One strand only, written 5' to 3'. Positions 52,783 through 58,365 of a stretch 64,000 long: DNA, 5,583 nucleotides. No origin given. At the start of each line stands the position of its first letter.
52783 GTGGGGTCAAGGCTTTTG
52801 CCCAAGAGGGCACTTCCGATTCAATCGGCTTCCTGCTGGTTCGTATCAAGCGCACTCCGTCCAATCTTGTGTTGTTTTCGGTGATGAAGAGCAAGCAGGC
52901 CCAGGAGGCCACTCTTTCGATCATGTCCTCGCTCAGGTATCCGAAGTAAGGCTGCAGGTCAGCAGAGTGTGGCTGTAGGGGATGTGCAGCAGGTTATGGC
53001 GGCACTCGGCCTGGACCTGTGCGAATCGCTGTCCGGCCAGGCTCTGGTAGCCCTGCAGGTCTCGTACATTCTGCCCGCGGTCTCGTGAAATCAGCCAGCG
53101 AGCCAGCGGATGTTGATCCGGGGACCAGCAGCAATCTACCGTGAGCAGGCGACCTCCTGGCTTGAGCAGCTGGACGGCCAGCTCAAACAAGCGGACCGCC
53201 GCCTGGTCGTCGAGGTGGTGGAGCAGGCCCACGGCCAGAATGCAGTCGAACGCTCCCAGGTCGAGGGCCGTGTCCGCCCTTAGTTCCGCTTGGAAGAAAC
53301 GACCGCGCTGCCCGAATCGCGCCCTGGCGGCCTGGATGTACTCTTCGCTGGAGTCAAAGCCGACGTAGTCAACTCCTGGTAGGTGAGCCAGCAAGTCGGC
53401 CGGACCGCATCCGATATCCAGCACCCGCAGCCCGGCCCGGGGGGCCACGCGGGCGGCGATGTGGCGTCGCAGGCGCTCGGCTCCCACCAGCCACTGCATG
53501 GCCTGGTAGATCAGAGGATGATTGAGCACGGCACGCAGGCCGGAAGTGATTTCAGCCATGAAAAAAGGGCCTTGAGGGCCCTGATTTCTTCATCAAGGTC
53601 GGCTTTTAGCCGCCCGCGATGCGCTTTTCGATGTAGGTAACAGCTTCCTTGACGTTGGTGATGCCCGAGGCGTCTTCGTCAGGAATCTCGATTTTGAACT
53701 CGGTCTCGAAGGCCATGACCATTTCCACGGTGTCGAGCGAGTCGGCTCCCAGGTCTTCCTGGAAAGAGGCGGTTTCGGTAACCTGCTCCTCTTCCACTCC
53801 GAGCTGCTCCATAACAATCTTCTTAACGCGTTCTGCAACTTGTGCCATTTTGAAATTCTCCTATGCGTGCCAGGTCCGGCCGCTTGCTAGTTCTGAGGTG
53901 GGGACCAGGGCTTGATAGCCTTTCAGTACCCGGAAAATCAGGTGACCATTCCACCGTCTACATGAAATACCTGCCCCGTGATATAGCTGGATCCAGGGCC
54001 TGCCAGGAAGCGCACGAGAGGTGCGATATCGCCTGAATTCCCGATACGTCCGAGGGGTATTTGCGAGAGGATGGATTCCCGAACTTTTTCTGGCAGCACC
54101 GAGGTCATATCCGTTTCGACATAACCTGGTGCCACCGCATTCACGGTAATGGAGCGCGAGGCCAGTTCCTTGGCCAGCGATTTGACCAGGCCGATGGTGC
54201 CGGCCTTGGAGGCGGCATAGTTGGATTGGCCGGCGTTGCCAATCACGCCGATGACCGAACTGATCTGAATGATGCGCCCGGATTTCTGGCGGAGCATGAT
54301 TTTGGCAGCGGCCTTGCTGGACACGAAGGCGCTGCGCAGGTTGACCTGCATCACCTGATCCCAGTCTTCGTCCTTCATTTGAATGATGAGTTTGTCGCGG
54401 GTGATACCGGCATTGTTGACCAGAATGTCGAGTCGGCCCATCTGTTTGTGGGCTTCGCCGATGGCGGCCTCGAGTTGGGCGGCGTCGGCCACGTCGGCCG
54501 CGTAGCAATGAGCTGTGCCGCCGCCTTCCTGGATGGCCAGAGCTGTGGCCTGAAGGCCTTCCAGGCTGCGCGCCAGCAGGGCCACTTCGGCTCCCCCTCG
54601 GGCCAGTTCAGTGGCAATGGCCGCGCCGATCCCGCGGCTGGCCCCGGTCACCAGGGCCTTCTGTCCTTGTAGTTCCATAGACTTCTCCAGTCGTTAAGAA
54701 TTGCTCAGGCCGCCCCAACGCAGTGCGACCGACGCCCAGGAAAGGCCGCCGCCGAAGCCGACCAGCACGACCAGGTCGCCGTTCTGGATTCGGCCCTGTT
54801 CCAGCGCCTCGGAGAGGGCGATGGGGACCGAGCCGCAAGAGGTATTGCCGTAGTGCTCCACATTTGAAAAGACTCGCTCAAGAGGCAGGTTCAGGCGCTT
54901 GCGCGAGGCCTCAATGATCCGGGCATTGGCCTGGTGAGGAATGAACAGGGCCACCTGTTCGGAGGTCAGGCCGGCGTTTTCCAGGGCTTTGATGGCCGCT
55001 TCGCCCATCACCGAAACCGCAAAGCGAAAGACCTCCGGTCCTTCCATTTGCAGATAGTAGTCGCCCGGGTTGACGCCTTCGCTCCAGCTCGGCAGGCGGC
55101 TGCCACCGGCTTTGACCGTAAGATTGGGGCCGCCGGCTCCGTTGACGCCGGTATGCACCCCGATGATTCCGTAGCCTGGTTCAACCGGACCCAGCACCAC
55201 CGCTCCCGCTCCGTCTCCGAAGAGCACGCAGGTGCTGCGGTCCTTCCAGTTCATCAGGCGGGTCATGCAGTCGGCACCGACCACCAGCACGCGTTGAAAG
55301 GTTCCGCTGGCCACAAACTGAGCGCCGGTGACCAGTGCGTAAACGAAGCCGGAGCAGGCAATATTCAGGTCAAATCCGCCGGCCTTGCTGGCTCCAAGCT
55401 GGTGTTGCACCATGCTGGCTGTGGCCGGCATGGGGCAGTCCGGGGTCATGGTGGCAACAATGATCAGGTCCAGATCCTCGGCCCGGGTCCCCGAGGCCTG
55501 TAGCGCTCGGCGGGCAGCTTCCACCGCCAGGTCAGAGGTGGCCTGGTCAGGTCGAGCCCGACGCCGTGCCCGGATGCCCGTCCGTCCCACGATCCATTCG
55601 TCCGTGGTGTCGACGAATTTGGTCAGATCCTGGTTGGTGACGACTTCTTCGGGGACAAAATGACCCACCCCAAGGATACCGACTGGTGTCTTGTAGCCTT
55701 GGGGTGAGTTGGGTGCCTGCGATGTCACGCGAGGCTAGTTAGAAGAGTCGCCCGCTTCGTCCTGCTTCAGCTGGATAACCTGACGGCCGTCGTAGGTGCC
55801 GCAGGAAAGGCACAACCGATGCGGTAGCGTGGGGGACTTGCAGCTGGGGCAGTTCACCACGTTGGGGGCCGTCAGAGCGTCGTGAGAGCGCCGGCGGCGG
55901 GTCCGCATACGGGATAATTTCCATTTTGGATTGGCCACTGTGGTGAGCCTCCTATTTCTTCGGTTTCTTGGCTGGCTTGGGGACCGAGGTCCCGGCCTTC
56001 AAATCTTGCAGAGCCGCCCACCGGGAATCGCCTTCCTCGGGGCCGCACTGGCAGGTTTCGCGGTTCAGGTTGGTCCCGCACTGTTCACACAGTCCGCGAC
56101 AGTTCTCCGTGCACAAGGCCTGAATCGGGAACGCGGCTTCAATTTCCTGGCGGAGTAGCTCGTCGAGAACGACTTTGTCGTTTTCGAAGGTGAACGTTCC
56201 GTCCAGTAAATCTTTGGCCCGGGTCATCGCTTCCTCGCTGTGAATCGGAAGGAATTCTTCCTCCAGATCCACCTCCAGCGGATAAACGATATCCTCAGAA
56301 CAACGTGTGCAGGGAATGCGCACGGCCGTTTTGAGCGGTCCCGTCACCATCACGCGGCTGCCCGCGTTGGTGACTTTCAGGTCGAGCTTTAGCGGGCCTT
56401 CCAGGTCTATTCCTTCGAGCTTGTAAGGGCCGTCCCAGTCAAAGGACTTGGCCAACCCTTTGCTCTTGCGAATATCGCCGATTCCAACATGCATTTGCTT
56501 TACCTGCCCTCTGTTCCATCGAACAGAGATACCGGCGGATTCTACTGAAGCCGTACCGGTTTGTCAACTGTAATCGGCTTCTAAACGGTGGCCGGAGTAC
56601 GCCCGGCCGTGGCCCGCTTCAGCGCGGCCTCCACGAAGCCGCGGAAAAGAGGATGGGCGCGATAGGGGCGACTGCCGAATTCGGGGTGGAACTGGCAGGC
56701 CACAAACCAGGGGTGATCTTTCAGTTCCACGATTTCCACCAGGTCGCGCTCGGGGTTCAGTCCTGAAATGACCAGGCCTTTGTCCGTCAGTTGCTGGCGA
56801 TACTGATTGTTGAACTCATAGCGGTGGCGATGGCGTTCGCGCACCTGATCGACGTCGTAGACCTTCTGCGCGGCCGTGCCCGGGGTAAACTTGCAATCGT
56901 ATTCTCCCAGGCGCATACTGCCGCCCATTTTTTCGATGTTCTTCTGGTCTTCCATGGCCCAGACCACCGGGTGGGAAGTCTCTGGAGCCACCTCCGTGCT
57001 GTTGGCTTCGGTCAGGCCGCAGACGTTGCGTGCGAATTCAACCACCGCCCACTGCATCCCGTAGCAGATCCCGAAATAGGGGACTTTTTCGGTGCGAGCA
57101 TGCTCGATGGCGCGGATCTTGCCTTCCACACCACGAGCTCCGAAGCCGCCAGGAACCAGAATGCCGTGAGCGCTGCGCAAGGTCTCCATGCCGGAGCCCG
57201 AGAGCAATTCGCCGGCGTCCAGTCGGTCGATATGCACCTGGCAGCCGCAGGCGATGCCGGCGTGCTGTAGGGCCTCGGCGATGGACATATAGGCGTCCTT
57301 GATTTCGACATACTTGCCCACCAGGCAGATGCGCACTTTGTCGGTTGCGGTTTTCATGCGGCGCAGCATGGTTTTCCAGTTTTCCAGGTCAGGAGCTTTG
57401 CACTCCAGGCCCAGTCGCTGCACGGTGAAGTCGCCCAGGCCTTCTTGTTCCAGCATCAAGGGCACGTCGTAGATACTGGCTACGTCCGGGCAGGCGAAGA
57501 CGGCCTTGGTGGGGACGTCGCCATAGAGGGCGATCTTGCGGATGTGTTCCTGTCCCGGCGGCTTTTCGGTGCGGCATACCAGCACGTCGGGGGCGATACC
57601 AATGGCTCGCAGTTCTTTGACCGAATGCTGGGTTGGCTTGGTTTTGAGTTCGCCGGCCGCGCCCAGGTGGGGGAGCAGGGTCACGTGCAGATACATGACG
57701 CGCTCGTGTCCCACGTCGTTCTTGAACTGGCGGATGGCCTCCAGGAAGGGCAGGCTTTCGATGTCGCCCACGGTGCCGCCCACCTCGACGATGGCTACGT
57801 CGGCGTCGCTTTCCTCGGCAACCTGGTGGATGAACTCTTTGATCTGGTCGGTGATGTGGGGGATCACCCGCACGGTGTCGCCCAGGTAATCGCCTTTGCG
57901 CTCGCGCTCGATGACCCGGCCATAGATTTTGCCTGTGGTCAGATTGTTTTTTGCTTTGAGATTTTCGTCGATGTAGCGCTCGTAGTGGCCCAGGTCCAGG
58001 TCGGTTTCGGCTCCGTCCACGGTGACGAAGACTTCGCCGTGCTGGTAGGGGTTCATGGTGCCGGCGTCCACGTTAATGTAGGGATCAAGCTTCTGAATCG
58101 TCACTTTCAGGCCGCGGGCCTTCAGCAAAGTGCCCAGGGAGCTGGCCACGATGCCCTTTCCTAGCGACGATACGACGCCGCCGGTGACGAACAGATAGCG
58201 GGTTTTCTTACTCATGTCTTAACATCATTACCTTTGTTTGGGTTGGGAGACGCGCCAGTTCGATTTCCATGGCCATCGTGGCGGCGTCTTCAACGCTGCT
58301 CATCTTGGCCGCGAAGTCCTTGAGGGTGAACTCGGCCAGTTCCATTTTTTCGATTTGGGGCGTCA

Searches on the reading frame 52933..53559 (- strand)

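Call 90: search_protein_families(library=pfam, proteins=[window:52933-53559:-], max_evalue=0.001)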
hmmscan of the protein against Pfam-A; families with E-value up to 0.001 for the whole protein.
window:52933-53559:- (208 aa): 9 families
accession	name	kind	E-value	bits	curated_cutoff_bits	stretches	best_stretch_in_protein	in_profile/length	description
PF13649.12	Methyltransf_25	-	6.3e-16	59.3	27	1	46-136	1-97/97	Methyltransferase domain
PF08242.18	Methyltransf_12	-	2.8e-15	57.3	30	1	47-138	1-98/98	Methyltransferase domain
PF13489.12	Methyltransf_23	-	7e-15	55.6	27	1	30-164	9-141/164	Methyltransferase domain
PF08241.18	Methyltransf_11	-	5.6e-13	49.8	21.2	1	47-139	1-94/95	Methyltransferase domain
PF13847.12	Methyltransf_31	-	6.2e-12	45.9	27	1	42-164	3-121/145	Methyltransferase domain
PF02353.26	CMAS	-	1.5e-06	28.2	27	1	33-140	53-164/273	Mycolic acid cyclopropane synthetase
PF01209.24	Ubie_methyltran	-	0.00045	20.1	20.1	1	31-142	36-153/233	ubiE/COQ5 methyltransferase family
PF05175.20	MTS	-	0.00049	20.2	23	1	12-141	5-139/170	Methyltransferase small domain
PF07021.18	MetW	-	0.0009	19.4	21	0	41-80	12-54/193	Methionine biosynthesis protein MetW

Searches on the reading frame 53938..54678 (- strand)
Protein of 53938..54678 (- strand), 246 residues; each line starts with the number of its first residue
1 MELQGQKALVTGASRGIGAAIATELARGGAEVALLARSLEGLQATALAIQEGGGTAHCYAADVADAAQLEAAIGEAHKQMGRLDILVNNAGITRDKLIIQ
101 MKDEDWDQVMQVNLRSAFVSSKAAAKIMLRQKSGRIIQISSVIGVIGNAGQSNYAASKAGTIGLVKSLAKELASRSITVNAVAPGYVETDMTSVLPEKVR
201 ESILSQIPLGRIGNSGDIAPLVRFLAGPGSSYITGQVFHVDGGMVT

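Call 90: search_protein_families(library=pfam, proteins=[window:53938-54678:-], max_evalue=0.001)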
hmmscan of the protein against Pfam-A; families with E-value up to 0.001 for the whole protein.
window:53938-54678:- (246 aa): 4 families
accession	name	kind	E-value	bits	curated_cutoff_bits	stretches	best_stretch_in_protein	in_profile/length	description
PF13561.12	adh_short_C2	-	1.5e-66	224.8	27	1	12-244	1-235/236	Enoyl-(Acyl carrier protein) reductase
PF00106.31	adh_short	-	3.1e-64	216.5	26.6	1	7-197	2-192/195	short chain dehydrogenase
PF08659.16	KR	-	4.2e-22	79.4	22.6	1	9-170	4-165/180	KR domain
PF01370.27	Epimerase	-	0.00014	21.8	20.9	1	8-198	1-189/240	NAD dependent epimerase/dehydratase family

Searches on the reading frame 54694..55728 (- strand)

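Call 90: search_protein_families(library=pfam, proteins=[window:54694-55728:-], max_evalue=0.001)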
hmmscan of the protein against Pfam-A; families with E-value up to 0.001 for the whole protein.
window:54694-55728:- (344 aa): 3 families
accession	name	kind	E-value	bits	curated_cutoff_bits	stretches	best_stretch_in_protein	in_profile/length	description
PF08541.16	ACP_syn_III_C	-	6.7e-37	126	26.6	1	249-338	1-90/90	3-Oxoacyl-[acyl-carrier-protein (ACP)] synthase III C terminal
PF08545.16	ACP_syn_III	-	1.8e-29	101.9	24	1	119-197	1-80/80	3-Oxoacyl-[acyl-carrier-protein (ACP)] synthase III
PF00108.29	Thiolase_N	-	6.4e-09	36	26.4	1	49-158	8-118/260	Thiolase, N-terminal domain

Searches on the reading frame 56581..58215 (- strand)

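Call 89: search_protein_families(library=pfam, proteins=[window:56581-58215:-], max_evalue=0.001)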
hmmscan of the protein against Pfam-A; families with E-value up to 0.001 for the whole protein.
window:56581-58215:- (544 aa): 3 families
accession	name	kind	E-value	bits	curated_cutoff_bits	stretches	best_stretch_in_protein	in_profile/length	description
PF06418.20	CTP_synth_N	-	1.3e-124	415.3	26.1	1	6-270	1-265/265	CTP synthase N-terminus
PF00117.34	GATase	-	5.8e-41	140.7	22.8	1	305-529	2-189/190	Glutamine amidotransferase class-I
PF07722.19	Peptidase_C26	-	7.2e-07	29.6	20.5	1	368-512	96-219/219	Peptidase C26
